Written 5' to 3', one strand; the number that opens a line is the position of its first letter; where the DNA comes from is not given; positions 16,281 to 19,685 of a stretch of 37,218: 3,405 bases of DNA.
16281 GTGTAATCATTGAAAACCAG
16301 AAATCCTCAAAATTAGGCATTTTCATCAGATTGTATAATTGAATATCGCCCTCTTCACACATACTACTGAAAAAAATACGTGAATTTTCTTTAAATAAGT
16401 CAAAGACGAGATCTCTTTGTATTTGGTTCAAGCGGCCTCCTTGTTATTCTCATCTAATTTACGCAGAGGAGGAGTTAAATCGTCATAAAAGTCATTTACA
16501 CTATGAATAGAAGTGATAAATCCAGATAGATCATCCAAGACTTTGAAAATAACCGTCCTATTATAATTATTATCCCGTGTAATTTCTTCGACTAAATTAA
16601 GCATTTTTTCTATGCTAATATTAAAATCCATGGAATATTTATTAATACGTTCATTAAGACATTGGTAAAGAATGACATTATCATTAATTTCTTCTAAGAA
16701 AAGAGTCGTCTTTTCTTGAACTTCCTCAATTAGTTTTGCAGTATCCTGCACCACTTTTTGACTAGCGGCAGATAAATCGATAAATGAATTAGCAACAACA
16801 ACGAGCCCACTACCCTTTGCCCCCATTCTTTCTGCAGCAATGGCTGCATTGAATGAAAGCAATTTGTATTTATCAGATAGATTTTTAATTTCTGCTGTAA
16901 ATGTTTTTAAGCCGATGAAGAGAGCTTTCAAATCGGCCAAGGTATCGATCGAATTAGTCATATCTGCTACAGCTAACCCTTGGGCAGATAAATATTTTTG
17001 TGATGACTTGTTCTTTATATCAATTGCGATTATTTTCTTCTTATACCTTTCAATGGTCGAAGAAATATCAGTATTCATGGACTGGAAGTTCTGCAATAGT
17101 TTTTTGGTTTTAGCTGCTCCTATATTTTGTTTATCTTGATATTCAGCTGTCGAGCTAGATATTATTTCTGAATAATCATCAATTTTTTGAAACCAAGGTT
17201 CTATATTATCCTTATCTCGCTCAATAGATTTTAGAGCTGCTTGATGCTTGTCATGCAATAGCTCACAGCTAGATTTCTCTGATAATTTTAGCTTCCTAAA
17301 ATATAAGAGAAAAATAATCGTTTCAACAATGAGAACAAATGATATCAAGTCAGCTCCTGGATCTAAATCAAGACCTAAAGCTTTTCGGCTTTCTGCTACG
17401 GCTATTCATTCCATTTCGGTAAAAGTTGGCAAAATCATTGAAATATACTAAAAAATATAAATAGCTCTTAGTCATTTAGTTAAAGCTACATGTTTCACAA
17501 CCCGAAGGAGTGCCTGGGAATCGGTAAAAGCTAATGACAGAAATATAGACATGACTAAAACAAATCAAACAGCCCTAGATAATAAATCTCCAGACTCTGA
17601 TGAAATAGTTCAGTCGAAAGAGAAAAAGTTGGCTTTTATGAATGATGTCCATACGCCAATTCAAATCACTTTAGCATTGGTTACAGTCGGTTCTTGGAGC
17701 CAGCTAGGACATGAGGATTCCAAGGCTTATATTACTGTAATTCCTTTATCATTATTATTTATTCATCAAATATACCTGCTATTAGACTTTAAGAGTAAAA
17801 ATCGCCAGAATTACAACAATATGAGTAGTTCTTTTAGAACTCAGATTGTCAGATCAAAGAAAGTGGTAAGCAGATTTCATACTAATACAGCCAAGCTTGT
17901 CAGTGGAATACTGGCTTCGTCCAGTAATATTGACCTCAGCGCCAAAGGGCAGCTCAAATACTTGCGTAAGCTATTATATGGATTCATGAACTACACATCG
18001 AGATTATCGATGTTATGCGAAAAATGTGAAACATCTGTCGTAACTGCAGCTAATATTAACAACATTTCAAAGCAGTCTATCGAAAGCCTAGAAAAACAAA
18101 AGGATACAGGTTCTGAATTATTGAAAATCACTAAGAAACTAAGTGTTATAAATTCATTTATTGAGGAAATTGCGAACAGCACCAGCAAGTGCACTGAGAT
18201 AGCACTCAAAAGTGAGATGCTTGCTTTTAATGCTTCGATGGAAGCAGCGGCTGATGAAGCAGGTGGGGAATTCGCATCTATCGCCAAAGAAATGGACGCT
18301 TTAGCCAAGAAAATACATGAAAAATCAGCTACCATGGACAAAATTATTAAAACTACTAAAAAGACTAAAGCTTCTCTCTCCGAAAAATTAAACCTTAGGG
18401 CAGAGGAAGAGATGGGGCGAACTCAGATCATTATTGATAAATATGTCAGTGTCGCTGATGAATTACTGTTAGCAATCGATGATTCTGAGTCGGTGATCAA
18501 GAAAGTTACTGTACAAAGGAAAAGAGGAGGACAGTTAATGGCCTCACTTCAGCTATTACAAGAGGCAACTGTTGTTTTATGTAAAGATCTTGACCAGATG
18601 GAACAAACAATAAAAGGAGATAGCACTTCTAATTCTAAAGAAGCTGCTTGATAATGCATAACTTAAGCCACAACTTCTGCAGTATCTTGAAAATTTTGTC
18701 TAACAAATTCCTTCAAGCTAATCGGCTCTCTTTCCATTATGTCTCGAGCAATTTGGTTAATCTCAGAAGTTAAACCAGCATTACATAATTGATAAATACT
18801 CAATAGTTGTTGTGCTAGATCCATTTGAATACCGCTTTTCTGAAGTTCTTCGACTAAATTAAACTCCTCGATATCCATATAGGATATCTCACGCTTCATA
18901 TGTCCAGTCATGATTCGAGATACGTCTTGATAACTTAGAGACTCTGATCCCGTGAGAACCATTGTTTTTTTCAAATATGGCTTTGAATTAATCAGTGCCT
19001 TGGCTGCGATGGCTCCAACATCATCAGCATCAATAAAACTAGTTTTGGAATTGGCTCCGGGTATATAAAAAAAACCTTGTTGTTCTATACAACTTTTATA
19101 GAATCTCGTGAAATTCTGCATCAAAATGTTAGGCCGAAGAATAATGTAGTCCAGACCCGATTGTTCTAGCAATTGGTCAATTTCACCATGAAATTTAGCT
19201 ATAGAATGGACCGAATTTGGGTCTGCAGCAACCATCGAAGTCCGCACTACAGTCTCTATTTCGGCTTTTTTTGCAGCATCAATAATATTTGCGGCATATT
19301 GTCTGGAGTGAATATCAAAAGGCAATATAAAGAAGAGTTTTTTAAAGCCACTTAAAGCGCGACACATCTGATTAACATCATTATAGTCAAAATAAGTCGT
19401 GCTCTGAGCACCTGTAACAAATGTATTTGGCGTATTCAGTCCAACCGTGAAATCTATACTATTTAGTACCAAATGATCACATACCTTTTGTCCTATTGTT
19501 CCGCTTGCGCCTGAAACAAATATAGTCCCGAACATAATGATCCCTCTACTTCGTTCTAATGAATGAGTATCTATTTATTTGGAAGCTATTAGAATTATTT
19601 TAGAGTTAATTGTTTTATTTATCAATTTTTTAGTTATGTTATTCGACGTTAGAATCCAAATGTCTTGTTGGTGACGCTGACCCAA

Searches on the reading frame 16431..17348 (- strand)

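Call 20: search_protein_families(library=pfam, proteins=[window:16431-17348:-], max_evalue=0.001)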
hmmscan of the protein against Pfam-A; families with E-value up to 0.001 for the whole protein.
window:16431-17348:- (306 aa): 1 family
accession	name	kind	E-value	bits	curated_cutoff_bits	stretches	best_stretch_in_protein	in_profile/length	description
PF00015.26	MCPsignal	-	6.6e-10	39.5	34.6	1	124-243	15-131/172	Methyl-accepting chemotaxis protein (MCP) signalling domain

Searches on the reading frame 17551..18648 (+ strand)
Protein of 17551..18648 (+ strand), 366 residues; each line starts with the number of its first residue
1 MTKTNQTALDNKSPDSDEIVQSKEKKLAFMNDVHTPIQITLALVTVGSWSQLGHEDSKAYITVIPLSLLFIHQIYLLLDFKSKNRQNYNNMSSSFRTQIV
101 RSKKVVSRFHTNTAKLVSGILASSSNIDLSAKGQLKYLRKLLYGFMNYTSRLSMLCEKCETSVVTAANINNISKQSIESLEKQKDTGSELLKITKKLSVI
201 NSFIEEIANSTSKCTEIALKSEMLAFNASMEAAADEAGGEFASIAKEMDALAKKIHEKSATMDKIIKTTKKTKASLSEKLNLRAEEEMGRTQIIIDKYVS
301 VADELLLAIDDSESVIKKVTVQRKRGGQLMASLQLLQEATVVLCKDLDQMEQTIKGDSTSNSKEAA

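Call 20: search_protein_families(library=pfam, proteins=[window:17551-18648:+], max_evalue=0.001)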
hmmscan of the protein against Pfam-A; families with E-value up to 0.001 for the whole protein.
window:17551-18648:+ (366 aa): 1 family
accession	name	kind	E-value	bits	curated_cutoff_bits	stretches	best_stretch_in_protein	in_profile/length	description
PF00015.26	MCPsignal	-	4.1e-09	36.9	34.6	1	178-289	6-119/172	Methyl-accepting chemotaxis protein (MCP) signalling domain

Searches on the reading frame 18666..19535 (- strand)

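Call 20: search_protein_families(library=pfam, proteins=[window:18666-19535:-], max_evalue=0.001)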
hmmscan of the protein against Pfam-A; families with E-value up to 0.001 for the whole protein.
window:18666-19535:- (290 aa): 2 families
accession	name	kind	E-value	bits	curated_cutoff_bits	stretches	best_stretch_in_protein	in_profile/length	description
PF05368.20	NmrA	-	1.2e-18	68.2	27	1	4-260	4-277/298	NmrA-like family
PF13460.12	NAD_binding_10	-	5.3e-14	52.9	27.2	1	9-181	1-181/184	NAD(P)H-binding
